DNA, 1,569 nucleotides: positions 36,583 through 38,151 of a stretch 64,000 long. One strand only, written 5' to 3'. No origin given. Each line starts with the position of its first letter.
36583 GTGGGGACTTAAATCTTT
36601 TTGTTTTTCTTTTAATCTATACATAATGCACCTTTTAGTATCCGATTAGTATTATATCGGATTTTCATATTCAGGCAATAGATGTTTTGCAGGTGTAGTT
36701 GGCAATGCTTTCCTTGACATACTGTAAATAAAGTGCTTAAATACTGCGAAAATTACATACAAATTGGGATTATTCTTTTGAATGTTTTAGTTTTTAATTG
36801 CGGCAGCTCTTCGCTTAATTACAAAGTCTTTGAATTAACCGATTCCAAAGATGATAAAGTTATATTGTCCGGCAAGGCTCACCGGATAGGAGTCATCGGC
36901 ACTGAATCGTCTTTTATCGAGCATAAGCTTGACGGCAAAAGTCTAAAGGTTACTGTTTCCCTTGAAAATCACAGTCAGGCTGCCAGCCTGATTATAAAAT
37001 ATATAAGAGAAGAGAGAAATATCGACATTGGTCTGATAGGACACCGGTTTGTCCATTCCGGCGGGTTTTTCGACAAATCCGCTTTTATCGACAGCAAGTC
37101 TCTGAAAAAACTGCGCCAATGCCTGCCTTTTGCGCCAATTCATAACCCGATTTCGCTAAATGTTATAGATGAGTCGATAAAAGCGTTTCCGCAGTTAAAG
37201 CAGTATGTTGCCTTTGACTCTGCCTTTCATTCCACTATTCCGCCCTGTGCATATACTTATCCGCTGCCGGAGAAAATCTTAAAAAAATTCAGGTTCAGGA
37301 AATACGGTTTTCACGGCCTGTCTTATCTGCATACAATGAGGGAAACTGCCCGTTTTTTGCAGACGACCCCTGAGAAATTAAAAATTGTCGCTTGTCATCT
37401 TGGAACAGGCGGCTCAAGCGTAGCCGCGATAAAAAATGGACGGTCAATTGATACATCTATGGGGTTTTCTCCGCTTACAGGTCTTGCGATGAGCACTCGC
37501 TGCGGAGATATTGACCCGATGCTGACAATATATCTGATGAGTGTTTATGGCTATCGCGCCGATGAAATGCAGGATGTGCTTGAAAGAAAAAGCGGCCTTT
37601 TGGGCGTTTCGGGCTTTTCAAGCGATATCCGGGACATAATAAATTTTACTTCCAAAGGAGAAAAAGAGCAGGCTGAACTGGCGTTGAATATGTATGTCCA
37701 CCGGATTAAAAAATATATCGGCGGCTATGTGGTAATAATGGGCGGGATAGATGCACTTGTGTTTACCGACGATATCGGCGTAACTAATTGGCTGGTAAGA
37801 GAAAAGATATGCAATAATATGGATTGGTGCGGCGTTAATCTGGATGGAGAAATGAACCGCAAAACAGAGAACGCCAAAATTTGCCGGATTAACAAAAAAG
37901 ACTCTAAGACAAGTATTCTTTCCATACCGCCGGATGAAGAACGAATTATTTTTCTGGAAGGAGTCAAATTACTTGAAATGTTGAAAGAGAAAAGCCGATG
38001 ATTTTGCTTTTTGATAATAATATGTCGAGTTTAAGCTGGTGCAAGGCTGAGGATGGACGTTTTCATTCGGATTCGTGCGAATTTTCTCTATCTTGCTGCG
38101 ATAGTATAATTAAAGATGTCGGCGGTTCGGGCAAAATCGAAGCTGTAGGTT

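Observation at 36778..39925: Operon of ackA, a catalytically degenerate ackA paralog and a degenerate FolE2-like gene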

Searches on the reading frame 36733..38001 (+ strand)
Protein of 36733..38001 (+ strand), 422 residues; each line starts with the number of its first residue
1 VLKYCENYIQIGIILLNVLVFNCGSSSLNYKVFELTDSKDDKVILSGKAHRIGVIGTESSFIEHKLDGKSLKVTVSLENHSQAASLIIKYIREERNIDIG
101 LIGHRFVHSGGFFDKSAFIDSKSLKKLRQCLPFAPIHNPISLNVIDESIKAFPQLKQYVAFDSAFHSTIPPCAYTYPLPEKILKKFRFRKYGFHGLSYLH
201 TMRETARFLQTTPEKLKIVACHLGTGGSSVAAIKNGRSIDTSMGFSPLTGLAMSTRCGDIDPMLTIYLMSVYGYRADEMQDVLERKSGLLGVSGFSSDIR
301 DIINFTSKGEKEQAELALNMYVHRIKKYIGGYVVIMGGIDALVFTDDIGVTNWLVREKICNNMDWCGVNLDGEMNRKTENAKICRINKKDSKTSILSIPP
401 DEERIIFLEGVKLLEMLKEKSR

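Call 3: search_protein_families(library=pfam, proteins=[window:36733-38001:+], max_evalue=1)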
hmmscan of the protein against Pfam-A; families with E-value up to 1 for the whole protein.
window:36733-38001:+ (422 aa): 1 family
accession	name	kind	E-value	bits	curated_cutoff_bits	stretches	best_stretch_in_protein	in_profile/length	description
PF00871.23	Acetate_kinase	-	1.5e-114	383.2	22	1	18-406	2-390/392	Acetokinase family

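Call 4: search_protein_families(library=ncbifam, proteins=[window:36733-38001:+], max_evalue=1)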
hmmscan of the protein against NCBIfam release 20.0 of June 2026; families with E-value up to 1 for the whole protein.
window:36733-38001:+ (422 aa): 8 families
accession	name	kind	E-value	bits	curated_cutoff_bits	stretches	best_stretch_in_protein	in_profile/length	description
TIGR00016.1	ackA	subfamily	1.9e-116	389.1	293.4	1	17-413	5-403/405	acetate/propionate family kinase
NF009045.0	PRK12379.1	equivalog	1.3e-93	314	580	1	18-415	7-394/402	propionate kinase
NF005520.0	PRK07157.1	equivalog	6.5e-93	312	561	1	17-414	4-398/400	acetate kinase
NF009063.0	PRK12397.1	equivalog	9.8e-88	294.5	659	1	17-403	4-382/404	acetate/propionate family kinase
NF009099.0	PRK12440.1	equivalog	3.7e-84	283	693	1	18-414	6-397/397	acetate/propionate family kinase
NF005462.0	PRK07058.1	equivalog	2.8e-80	270.3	486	1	18-416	6-392/396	acetate/propionate family kinase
NF002834.0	PRK03011.1-5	subfamily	1.1e-18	67.5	222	1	189-365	150-322/357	butyrate kinase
TIGR02707.1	butyr_kinase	equivalog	1.8e-17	63.4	289.1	1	189-366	147-320/351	butyrate kinase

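Call 35: search_solved_structures(query=window:36778-38001:+, max_evalue=1e-20, show_alignments=1)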
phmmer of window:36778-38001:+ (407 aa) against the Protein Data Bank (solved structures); distinct sequences matched with E-value up to 1e-20: 19.
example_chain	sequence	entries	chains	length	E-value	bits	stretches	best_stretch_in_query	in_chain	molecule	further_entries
4h0o_A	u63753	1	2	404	1.4e-113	382.6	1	2-399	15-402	Acetate kinase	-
2iir_A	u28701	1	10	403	7e-93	314.5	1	1-400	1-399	Acetate kinase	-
1g99_A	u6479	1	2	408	1.3e-88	300.4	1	1-400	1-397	ACETATE KINASE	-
1tuu_A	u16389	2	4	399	1.8e-88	300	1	1-399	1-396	Acetate kinase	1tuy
6ioy_A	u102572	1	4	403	5e-86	291.9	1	2-396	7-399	Acetate kinase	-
3sk3_A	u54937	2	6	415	4.9e-79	268.9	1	3-395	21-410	Acetate kinase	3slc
9dv8_A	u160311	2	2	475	1.1e-74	254.6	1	2-395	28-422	Acetate kinase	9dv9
4xh4_A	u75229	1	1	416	2e-72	247.1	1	3-398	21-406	Propionate kinase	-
4xh1_A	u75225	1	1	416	7.3e-72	245.3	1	3-398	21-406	Propionate kinase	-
1x3m_A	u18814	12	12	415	7.4e-72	245.3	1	3-398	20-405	Propionate kinase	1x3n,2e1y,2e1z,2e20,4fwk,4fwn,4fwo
4fwl_A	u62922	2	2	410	7.7e-72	245.2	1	3-398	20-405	Propionate kinase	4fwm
4xh5_A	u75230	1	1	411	2e-71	243.8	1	3-398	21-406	Propionate kinase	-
7fj7_A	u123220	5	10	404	1e-70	241.6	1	3-364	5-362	Probable propionate kinase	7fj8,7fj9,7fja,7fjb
3khy_A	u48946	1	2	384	3e-69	236.7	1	2-394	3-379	Propionate kinase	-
4ijn_A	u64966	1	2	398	8.4e-66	225.4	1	81-391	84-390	Acetate kinase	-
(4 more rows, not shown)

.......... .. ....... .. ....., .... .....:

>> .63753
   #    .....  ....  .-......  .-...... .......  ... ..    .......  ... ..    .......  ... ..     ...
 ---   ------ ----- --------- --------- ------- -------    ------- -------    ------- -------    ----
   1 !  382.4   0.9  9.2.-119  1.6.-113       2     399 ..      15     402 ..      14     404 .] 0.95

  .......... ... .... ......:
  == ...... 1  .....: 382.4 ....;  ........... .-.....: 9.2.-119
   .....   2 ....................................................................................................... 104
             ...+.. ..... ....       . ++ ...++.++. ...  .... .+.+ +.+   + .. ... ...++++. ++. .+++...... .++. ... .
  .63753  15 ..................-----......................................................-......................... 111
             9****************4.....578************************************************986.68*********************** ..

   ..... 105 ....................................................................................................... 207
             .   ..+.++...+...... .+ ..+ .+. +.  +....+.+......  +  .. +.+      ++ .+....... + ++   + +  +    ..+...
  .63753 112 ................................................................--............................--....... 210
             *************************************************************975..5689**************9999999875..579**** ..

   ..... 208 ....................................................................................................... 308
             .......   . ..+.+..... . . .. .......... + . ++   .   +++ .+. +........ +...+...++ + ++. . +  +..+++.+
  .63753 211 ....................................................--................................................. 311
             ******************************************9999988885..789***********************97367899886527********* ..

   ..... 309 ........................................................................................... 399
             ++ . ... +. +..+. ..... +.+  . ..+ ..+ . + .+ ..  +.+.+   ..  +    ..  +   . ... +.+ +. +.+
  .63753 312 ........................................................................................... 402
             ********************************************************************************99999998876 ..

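Call 39: find_homologous_proteins(query=window:36778-38001:+, max_evalue=1e-50)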
Query window:36778-38001:+ (407 aa): 7881 proteins with E <= 1e-50 among 8000 candidates; the best 120 are listed.
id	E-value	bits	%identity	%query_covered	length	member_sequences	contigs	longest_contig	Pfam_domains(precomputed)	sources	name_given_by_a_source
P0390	2.4e-272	920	100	100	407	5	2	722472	PF00871.24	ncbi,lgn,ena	ncbi:MAG: acetate/propionate family kinase [Sedimentisphaerales bacterium]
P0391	1.5e-236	802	85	100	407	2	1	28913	PF00871.24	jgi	-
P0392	1.9e-226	769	82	98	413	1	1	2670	PF00871.24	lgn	-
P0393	5.2e-170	583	63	100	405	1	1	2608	PF00871.24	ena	-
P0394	3.8e-169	580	63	100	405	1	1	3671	PF00871.24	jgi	jgi:acetate kinase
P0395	9.2e-169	579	61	98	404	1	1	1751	PF00871.24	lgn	-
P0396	3.9e-167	574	61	100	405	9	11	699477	PF00871.24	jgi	jgi:acetate kinase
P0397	3.4e-166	571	63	99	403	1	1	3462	PF00871.24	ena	-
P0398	7.2e-166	570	61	100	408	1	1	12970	PF00871.24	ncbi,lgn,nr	ncbi:MAG: acetate/propionate family kinase [Phycisphaerae bacterium]|nr:acetate/propionate family ki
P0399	4.3e-165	567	62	98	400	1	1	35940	PF00871.24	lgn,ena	-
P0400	8.4e-165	566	61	100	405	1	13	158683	PF00871.24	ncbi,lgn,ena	-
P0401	1.0e-164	566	60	100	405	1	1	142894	PF00871.24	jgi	jgi:acetate kinase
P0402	5.0e-164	564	60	98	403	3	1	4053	PF00871.24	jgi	-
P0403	3.4e-163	561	63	99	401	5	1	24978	PF00871.24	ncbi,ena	ncbi:MAG: acetate/propionate family kinase [Candidatus Omnitrophota bacterium]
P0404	6.5e-163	560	61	98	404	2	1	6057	PF00871.24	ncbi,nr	ncbi:MAG: acetate/propionate family kinase [Phycisphaerae bacterium]|nr:acetate/propionate family ki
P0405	1.8e-162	559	60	98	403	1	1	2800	PF00871.24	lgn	-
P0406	7.1e-162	557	63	98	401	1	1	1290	PF00871.24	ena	-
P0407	8.4e-162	556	61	98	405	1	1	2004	PF00871.24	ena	-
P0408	9.8e-162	556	61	98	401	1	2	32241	PF00871.24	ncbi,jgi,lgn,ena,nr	ncbi:MAG: hypothetical protein A3J83_00805 [Elusimicrobia bacterium RIFOXYA2_FULL_40_6]|nr:MAG: hypo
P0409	3.3e-161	554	63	99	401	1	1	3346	PF00871.24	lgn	-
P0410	4.2e-161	554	61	98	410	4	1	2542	PF00871.24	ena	-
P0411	6.9e-161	553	61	98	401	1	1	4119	PF00871.24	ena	-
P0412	7.8e-161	553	60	98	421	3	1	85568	PF00871.24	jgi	jgi:acetate kinase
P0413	1.7e-160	552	60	98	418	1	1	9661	PF00871.24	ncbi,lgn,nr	ncbi:MAG: acetate/propionate family kinase [Kiritimatiellae bacterium]|nr:acetate/propionate family 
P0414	4.3e-160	551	59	100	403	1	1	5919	PF00871.24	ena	-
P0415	5.4e-160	550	62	98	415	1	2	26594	PF00871.24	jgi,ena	-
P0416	5.9e-160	550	60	98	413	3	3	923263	PF00871.24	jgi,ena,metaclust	metaclust:\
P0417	6.9e-160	550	62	99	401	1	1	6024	PF00871.24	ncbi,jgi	ncbi:MAG: acetate/propionate family kinase [Candidatus Omnitrophota bacterium]|jgi:acetate kinase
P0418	1.2e-159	549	62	98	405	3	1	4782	PF00871.24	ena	-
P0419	1.3e-159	549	61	98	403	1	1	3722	PF00871.24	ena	-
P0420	1.5e-159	549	61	98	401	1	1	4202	PF00871.24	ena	-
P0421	2.7e-159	548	61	98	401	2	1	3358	PF00871.24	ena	-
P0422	3.3e-159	548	60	98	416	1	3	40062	PF00871.24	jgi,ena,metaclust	metaclust:\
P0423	3.7e-159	548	62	98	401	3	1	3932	PF00871.24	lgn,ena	-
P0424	3.9e-159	548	60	98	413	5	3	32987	PF00871.24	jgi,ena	-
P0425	9.6e-159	546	62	99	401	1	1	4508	PF00871.24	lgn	-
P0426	1.2e-158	546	61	98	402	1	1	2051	PF00871.24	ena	-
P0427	2.3e-158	545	62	98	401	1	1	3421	PF00871.24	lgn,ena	-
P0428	4.7e-158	544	59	100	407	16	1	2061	PF00871.24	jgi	-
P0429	4.8e-158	544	62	99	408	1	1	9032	PF00871.24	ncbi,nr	ncbi:MAG: acetate/propionate family kinase [Candidatus Omnitrophica bacterium]|nr:acetate/propionate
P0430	5.1e-158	544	61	98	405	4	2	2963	PF00871.24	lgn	-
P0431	6.8e-158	543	60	98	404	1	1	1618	PF00871.24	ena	-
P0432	7.0e-158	543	59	98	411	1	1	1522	PF00871.24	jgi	jgi:acetate kinase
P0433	7.3e-158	543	60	98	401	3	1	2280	PF00871.24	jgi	-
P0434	1.6e-157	542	61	98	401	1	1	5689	PF00871.24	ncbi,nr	ncbi:MAG: acetate/propionate family kinase [Candidatus Omnitrophica bacterium]|nr:acetate/propionate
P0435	1.9e-157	542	58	99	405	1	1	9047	PF00871.24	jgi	jgi:acetate kinase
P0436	2.4e-157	542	59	98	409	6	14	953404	PF00871.24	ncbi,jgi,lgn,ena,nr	ncbi:MAG TPA: acetate/propionate family kinase [Candidatus Sumerlaeota bacterium]|nr:acetate/propion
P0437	4.8e-157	541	61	98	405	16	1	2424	PF00871.24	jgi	jgi:acetate kinase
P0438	4.8e-157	541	61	98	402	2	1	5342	PF00871.24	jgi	-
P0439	6.1e-157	540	60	98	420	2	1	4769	PF00871.24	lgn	-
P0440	9.6e-157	540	62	91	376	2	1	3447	PF00871.24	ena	-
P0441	1.1e-156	540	62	98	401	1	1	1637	PF00871.24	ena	-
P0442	1.2e-156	539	61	99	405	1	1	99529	PF00871.24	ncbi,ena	-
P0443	1.2e-156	539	59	98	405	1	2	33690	PF00871.24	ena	-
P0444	1.2e-156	539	60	98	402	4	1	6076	PF00871.24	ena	-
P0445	1.6e-156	539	60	98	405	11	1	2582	PF00871.24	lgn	-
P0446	1.8e-156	539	60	98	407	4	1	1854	PF00871.24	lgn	-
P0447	2.0e-156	539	58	98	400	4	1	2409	PF00871.24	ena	-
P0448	2.8e-156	538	58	98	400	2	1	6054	PF00871.24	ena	-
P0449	5.3e-156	537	61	98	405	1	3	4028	PF00871.24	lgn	-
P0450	5.4e-156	537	58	98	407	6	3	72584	PF00871.24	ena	-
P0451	6.0e-156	537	58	98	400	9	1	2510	PF00871.24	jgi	-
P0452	6.1e-156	537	59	98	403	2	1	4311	PF00871.24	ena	-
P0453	7.4e-156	537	59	98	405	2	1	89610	PF00871.24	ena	-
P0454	8.8e-156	536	59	98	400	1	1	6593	PF00871.24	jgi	jgi:acetate kinase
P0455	1.1e-155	536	60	98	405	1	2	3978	PF00871.24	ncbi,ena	-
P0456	2.4e-155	535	61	99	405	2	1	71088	PF00871.24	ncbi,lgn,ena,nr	ncbi:MAG: acetate/propionate family kinase [Candidatus Omnitrophica bacterium]|nr:acetate/propionate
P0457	3.0e-155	535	59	98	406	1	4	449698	PF00871.24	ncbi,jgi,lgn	jgi:acetate kinase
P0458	6.8e-155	534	58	99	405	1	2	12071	PF00871.24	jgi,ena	jgi:acetate kinase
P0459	8.5e-155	533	60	98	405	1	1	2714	PF00871.24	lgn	-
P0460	1.0e-154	533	59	98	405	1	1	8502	PF00871.24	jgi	jgi:acetate kinase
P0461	1.0e-154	533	58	98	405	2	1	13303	PF00871.24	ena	-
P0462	1.9e-154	532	59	98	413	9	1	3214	PF00871.24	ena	-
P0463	2.3e-154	532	59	98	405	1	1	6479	PF00871.24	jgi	jgi:acetate kinase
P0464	4.0e-154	531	59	98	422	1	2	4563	PF00871.24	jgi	jgi:acetate kinase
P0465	6.0e-154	530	58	98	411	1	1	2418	PF00871.24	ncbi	-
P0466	8.0e-154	530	60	98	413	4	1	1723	PF00871.24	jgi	-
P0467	1.1e-153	530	58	98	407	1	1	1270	PF00871.24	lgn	-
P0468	2.0e-153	529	61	98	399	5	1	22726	PF00871.24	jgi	-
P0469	5.2e-153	527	60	98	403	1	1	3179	PF00871.24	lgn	-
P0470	9.2e-153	527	58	98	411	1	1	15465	PF00871.24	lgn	-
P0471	9.8e-153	526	60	98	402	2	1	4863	PF00871.24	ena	-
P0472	1.2e-152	526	60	98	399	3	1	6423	PF00871.24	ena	-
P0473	1.8e-152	526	57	98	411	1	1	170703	PF00871.24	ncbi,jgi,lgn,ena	ncbi:MAG: acetate/propionate family kinase [Bacteroidota bacterium]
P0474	2.3e-152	525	57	98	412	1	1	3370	PF00871.24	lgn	-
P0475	2.6e-152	525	58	98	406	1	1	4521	PF00871.24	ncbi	-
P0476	2.8e-152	525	56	98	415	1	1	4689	PF00871.24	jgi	jgi:acetate kinase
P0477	4.2e-152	524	59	98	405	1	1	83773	PF00871.24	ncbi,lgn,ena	-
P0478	4.7e-152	524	59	98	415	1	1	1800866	PF00871.24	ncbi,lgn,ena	-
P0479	6.5e-152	524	58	98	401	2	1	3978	PF00871.24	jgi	-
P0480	9.4e-152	523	58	98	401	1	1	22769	PF00871.24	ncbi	ncbi:MAG: acetate/propionate family kinase [Candidatus Omnitrophota bacterium]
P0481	1.3e-151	523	59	98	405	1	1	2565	PF00871.24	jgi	jgi:acetate kinase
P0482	1.8e-151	522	57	98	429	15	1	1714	PF00871.24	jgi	-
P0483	2.2e-151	522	58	98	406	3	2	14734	PF00871.24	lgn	-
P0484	2.4e-151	522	57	98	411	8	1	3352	PF00871.24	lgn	-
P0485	3.5e-151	521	57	98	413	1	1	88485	PF00871.24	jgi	jgi:acetate kinase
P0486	5.0e-151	521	59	99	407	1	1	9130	PF00871.24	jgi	jgi:acetate kinase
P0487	7.8e-151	520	57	98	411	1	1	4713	PF00871.24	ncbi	-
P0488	8.8e-151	520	57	98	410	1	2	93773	PF00871.24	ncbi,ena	-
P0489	1.1e-150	520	59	98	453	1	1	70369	PF00871.24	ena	-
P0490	1.3e-150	520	59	98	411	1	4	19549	PF00871.24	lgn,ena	-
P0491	1.3e-150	520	59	98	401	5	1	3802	PF00871.24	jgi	-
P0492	1.3e-150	519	57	98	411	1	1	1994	PF00871.24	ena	-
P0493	1.6e-150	519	57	98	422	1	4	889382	PF00871.24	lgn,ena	-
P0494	2.0e-150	519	56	98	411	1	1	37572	PF00871.24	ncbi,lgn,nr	ncbi:MAG: acetate/propionate family kinase [Ignavibacteria bacterium]|nr:acetate/propionate family k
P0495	2.1e-150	519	58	98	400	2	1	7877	PF00871.24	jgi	-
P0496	2.3e-150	519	57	98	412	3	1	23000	PF00871.24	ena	-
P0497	2.4e-150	519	57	98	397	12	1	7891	PF00871.24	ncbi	-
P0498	2.5e-150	519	57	99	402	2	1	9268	PF00871.24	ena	-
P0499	2.6e-150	518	57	98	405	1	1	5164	PF00871.24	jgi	jgi:acetate kinase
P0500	2.9e-150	518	56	98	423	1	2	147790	PF00871.24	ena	-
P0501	3.6e-150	518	58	98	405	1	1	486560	PF00871.24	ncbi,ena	-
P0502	3.9e-150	518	58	98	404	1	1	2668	PF00871.24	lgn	-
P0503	4.7e-150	518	58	99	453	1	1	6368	PF00871.24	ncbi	-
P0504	7.3e-150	517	59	98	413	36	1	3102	PF00871.24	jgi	-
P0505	8.3e-150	517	56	98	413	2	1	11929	PF00871.24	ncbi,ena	-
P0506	9.7e-150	517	59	99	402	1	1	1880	PF00871.24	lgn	-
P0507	1.2e-149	516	57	98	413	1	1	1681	PF00871.24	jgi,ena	-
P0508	1.8e-149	516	58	99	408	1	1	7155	PF00871.24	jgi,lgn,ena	-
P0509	2.4e-149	515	58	99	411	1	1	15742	PF00871.24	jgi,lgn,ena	-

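Call 40: find_encoding_contigs(protein=P0396, flank=6000, max_places=1)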
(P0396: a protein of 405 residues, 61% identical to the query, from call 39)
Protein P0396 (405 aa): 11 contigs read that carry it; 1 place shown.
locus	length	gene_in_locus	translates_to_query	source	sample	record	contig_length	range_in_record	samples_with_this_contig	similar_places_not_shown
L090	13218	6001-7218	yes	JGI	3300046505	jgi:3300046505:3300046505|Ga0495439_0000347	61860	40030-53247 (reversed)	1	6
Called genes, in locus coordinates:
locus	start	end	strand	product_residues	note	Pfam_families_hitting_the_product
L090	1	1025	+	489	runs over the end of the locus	PF00478:IMPDH, PF00571:CBS, PF01070:FMN_dh, PF03060:NMO (weak), PF00977:His_biosynth (weak)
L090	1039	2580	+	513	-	PF00117:GATase, PF07722:Peptidase_C26 (faint), PF02540:NAD_synthase (weak), PF00958:GMP_synt_C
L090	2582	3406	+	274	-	PF01569:PAP2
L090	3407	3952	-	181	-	PF00398:RrnaAD, PF08242:Methyltransf_12 (weak), PF13649:Methyltransf_25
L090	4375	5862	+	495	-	PF13506:Glyco_transf_21, PF00535:Glycos_transf_2, PF13641:Glyco_tranf_2_3, PF01644:Chitin_synth_1 (weak), PF03142:Chitin_synth_2, PF13632:Glyco_trans_2_3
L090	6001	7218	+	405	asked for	PF00871:Acetate_kinase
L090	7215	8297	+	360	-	PF00871:Acetate_kinase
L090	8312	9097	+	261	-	PF02649:GCHY-1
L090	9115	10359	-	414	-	PF00270:DEAD, PF04851:ResIII (weak), PF00271:Helicase_C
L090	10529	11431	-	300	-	PF00892:EamA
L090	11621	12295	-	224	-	PF13392:HNH_3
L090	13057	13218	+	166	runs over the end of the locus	-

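Call 41: find_encoding_contigs(protein=P0416, flank=6000, max_places=1)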
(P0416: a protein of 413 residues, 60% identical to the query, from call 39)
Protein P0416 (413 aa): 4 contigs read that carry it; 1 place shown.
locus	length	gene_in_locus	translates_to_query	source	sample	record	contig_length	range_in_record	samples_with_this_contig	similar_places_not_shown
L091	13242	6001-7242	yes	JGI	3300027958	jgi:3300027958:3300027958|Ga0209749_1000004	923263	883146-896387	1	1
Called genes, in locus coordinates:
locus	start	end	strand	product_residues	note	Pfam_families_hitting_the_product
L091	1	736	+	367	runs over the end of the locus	-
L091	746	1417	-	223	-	PF00702:Hydrolase, PF13419:HAD_2, PF13242:Hydrolase_like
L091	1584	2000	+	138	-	-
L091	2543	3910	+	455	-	PF01139:RtcB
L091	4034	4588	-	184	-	-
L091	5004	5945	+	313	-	PF03706:LPG_synthase_TM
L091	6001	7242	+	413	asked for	PF00871:Acetate_kinase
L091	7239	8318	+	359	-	PF00871:Acetate_kinase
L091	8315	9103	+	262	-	PF02649:GCHY-1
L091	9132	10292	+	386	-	PF01522:Polysacc_deac_1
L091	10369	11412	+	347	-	PF00535:Glycos_transf_2, PF10111:Glyco_tranf_2_2, PF13641:Glyco_tranf_2_3, PF13506:Glyco_transf_21, PF13632:Glyco_trans_2_3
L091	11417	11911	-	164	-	PF05198:IF3_N, PF00707:IF3_C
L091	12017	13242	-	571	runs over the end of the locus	PF07973:tRNA_SAD, PF00587:tRNA-synt_2b, PF03129:HGTP_anticodon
